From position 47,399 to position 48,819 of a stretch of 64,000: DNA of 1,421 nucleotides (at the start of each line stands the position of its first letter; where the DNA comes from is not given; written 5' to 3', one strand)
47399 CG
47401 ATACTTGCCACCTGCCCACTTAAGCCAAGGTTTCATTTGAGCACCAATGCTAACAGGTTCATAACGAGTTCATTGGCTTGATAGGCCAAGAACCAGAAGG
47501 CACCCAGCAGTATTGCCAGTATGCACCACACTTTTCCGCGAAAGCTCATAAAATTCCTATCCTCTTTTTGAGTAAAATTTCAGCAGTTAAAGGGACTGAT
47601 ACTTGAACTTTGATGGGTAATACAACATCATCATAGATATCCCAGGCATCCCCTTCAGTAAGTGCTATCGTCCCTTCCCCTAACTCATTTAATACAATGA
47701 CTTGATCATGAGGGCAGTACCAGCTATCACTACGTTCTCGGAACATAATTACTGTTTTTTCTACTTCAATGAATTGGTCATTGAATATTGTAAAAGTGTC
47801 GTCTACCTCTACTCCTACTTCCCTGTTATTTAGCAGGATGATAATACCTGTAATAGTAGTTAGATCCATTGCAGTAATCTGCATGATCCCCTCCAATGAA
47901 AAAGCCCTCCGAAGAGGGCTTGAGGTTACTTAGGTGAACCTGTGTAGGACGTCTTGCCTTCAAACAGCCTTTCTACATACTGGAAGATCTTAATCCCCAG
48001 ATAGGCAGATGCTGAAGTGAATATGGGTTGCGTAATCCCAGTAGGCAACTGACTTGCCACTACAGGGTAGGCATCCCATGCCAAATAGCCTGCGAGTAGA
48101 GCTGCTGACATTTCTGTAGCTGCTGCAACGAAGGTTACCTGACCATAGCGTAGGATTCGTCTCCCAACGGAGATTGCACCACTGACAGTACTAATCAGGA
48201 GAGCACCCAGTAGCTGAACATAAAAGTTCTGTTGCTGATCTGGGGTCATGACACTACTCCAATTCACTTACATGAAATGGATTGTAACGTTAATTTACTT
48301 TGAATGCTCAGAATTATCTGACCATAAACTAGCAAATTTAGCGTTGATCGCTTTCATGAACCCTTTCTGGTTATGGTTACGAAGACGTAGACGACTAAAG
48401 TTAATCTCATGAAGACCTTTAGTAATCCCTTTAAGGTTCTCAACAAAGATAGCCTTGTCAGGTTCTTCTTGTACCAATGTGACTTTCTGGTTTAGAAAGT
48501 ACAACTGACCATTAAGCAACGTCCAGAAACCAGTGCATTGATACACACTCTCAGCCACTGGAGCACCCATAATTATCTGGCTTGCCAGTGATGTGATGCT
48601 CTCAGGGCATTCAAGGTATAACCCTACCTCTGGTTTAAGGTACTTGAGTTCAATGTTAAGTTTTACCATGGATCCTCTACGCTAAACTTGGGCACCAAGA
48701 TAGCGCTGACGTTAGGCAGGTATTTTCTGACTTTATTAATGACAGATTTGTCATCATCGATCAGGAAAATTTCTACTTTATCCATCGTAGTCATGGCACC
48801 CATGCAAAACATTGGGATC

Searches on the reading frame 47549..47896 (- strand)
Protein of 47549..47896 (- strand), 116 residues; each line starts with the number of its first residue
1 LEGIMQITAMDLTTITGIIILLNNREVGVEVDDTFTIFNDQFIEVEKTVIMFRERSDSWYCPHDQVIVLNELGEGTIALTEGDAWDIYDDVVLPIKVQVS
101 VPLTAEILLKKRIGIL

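Call 4: search_protein_families(library=pfam, proteins=[window:47549-47896:-], max_evalue=0.1)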
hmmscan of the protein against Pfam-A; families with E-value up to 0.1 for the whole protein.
window:47549-47896:- (116 aa): 0 families

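Call 7: search_protein_families(library=phrogs, proteins=[window:47549-47896:-], max_evalue=0.01)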
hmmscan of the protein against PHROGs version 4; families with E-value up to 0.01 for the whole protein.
window:47549-47896:- (116 aa): 0 families

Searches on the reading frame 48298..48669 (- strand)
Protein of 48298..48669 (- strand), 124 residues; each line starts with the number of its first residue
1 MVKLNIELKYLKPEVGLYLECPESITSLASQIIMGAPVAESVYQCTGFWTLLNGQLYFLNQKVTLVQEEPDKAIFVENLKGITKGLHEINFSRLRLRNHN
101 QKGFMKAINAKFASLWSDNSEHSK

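Call 4: search_protein_families(library=pfam, proteins=[window:48298-48669:-], max_evalue=0.1)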
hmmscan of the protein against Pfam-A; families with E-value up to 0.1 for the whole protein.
window:48298-48669:- (124 aa): 0 families

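Call 7: search_protein_families(library=phrogs, proteins=[window:48298-48669:-], max_evalue=0.01)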
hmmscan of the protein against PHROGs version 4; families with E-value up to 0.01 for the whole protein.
window:48298-48669:- (124 aa): 1 family
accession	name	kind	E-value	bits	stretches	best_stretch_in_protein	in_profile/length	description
phrog_24960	-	unknown function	3.3e-05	25.2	1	30-107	25-101/115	-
